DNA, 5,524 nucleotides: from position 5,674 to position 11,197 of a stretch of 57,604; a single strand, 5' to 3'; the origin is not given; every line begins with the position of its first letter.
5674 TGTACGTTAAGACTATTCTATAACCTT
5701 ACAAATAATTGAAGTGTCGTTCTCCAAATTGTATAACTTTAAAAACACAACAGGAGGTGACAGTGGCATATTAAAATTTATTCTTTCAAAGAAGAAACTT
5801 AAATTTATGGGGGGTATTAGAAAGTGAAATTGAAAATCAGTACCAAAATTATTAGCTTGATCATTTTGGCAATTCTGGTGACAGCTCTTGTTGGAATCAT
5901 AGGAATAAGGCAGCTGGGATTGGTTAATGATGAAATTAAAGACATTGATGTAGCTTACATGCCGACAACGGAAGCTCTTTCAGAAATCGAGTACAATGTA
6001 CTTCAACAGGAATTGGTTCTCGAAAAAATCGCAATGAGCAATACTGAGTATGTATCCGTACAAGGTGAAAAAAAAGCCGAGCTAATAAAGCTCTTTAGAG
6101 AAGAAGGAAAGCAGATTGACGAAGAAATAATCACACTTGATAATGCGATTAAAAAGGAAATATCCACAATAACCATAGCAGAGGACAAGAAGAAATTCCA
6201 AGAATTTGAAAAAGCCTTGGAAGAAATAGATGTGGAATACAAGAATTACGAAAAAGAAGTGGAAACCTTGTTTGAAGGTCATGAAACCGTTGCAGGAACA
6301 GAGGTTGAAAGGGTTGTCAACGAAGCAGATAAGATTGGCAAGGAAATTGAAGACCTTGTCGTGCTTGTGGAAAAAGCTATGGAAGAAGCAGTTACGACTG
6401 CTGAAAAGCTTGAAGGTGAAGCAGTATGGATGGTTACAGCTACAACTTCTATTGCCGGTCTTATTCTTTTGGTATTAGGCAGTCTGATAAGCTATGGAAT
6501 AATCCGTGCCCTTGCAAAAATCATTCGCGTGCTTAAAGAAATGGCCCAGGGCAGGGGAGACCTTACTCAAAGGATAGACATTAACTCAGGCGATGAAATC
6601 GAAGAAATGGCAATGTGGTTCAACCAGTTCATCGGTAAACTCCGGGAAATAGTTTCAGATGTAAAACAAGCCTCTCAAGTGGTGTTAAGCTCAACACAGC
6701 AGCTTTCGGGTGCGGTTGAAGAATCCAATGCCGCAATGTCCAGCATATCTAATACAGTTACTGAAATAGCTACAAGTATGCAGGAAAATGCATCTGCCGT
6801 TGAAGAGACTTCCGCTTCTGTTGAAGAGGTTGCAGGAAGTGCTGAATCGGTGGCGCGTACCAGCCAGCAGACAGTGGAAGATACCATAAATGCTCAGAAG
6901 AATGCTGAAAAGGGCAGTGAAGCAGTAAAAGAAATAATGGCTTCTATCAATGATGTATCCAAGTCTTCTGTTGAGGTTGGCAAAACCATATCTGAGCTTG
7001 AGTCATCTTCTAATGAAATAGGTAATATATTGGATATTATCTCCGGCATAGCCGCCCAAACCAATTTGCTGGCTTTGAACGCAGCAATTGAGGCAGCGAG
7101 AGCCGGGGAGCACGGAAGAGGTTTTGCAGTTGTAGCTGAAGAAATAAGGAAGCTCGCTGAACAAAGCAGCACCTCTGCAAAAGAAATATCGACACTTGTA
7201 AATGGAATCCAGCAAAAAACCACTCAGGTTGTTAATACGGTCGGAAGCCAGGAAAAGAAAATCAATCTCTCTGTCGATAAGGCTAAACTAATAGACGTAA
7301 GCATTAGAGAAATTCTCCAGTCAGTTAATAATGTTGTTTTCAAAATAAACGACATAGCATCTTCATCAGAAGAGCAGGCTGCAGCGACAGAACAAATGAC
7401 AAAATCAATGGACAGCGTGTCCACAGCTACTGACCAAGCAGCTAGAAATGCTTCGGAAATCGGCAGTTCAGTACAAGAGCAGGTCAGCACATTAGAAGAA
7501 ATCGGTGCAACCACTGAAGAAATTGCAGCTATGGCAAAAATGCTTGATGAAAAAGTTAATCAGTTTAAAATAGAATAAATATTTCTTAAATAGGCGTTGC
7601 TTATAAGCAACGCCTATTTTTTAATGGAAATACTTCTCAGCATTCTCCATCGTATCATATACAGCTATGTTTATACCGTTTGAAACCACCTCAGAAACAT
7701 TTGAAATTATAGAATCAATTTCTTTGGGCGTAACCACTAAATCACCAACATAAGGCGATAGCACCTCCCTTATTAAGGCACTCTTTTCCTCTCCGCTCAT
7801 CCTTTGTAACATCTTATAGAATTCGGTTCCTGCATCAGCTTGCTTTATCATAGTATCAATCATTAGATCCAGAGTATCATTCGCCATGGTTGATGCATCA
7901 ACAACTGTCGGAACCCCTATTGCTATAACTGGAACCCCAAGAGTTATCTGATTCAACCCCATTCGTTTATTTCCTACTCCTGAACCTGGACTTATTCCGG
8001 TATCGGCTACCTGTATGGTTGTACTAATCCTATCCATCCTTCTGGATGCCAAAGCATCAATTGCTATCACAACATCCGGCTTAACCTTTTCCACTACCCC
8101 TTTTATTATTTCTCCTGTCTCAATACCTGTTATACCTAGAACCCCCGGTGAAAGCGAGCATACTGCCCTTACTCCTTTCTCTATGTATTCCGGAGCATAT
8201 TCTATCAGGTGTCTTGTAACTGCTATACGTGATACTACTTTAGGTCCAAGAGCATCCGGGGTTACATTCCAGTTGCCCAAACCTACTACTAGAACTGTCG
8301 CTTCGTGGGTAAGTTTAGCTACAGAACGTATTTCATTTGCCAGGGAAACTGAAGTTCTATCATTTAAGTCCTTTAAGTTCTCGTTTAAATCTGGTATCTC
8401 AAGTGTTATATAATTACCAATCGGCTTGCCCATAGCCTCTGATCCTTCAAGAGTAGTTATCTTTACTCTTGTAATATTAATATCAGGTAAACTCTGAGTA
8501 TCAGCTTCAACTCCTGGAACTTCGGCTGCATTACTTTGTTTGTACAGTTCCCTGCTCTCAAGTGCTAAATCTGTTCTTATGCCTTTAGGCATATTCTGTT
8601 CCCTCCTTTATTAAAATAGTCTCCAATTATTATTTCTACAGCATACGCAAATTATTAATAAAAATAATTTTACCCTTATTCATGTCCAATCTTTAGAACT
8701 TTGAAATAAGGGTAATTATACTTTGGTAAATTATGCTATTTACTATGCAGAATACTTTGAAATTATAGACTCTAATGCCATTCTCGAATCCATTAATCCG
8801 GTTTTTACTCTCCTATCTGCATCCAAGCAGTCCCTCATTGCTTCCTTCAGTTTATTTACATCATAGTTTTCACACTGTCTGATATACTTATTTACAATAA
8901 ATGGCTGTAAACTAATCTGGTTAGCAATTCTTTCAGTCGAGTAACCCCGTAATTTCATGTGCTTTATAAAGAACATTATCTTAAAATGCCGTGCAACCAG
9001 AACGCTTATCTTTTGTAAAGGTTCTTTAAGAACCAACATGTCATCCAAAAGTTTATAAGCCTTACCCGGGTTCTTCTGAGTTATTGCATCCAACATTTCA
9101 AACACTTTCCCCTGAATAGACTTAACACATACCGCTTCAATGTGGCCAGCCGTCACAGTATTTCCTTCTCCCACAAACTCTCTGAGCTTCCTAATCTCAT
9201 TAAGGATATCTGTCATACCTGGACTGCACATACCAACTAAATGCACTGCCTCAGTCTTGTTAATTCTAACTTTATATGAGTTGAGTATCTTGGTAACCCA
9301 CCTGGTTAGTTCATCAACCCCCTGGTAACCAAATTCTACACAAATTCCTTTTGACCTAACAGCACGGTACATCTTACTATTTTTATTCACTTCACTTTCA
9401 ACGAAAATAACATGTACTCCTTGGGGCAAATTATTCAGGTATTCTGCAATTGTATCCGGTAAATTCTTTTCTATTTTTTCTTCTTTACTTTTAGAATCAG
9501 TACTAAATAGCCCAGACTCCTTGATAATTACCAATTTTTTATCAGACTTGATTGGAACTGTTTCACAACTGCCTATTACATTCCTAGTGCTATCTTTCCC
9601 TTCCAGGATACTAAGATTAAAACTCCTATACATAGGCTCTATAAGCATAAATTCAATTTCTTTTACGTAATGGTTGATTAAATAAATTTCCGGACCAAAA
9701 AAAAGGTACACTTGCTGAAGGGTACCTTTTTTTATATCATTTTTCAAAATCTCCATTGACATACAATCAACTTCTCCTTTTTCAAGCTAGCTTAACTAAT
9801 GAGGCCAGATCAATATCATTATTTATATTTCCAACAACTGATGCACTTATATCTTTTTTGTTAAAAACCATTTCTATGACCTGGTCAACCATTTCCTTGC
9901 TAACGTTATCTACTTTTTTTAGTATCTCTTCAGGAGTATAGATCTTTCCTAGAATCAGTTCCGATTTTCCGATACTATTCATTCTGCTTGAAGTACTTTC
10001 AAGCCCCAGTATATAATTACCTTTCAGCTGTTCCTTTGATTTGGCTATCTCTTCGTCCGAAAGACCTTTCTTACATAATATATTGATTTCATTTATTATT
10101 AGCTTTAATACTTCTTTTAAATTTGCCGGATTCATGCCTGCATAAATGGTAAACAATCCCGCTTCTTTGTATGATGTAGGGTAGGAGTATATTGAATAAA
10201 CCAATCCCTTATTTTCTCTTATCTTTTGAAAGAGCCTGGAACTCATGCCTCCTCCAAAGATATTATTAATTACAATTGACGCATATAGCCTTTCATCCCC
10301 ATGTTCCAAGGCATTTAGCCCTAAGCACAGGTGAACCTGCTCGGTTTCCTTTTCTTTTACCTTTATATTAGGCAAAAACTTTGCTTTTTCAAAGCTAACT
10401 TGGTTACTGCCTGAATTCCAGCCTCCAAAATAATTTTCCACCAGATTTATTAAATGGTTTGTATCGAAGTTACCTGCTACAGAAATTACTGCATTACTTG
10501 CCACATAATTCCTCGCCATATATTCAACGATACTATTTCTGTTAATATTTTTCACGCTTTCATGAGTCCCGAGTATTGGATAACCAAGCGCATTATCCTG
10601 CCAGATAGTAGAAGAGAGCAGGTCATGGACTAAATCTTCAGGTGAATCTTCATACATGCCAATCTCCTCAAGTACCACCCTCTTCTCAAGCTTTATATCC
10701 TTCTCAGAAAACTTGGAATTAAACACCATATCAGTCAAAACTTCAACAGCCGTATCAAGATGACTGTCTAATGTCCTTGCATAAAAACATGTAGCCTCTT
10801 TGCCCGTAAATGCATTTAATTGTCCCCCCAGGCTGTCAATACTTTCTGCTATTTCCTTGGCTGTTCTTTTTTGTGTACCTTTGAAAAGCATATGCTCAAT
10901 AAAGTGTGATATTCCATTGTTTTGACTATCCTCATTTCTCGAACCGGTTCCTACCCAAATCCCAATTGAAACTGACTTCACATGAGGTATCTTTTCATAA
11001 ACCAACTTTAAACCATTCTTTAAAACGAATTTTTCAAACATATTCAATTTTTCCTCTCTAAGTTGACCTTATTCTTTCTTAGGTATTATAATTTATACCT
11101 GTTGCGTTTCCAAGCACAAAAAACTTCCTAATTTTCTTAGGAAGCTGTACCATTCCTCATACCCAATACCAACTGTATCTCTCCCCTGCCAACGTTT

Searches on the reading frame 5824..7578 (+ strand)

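Call 45: search_protein_families(library=pfam, proteins=[window:5824-7578:+])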
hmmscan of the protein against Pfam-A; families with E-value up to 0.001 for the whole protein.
window:5824-7578:+ (584 aa): 6 families
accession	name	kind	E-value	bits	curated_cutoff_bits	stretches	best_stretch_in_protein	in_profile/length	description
PF00015.26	MCPsignal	-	2.4e-46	158.2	34.6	2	356-534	6-170/172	Methyl-accepting chemotaxis protein (MCP) signalling domain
PF00672.30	HAMP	-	1.6e-09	38.3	25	1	222-275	2-53/53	HAMP domain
PF12729.13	4HB_MCP_1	-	1.4e-08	35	27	1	2-188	1-172/181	Four helix bundle sensory module for signal transduction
PF04108.17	ATG17_like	-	1.2e-07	32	43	1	277-423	109-274/355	Autophagy protein ATG17-like domain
PF02203.21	TarH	-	1e-06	29.2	25.2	1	2-133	4-133/177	Tar ligand binding domain homologue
PF10824.14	T7SS_ESX_EspC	-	0.00081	20.2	23.5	1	436-488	7-59/100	Excreted virulence factor EspC, type VII ESX diderm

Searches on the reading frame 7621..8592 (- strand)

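Call 45: search_protein_families(library=pfam, proteins=[window:7621-8592:-])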
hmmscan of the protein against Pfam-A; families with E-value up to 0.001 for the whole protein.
window:7621-8592:- (323 aa): 1 family
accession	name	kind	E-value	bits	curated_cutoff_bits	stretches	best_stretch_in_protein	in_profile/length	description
PF03418.19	Peptidase_A25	-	1.5e-99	333.8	27.8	2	11-253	2-251/353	Germination protease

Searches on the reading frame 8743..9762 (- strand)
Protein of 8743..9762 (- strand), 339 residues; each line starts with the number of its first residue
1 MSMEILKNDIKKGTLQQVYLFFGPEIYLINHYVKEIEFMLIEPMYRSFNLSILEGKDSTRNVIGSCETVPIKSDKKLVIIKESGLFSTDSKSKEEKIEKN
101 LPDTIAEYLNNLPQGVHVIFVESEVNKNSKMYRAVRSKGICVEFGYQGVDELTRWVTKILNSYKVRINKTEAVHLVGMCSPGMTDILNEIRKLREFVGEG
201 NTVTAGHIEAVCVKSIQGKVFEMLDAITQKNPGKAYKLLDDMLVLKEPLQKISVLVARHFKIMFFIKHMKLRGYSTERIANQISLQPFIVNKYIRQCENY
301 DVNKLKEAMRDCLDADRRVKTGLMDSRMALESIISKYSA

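Call 45: search_protein_families(library=pfam, proteins=[window:8743-9762:-])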
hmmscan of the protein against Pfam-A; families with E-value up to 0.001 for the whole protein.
window:8743-9762:- (339 aa): 2 families
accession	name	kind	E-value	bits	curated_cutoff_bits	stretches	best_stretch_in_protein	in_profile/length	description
PF21694.2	DNA_pol3_delta_C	-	1.2e-32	112.9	27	1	219-337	3-121/121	DNA polymerase III delta subunit, C-terminal domain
PF06144.19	DNA_pol3_delta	-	1.1e-11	45.3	21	1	19-131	1-110/124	DNA polymerase III, delta subunit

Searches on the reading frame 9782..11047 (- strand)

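Call 45: search_protein_families(library=pfam, proteins=[window:9782-11047:-])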
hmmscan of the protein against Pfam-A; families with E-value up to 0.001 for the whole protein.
window:9782-11047:- (421 aa): 2 families
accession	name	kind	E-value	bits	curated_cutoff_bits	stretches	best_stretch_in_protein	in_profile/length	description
PF05193.26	Peptidase_M16_C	-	8.2e-46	156.6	23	1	167-341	1-181/181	Peptidase M16 inactive domain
PF00675.25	Peptidase_M16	-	1.8e-45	154.9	22.3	1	15-161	2-148/149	Insulinase (Peptidase family M16)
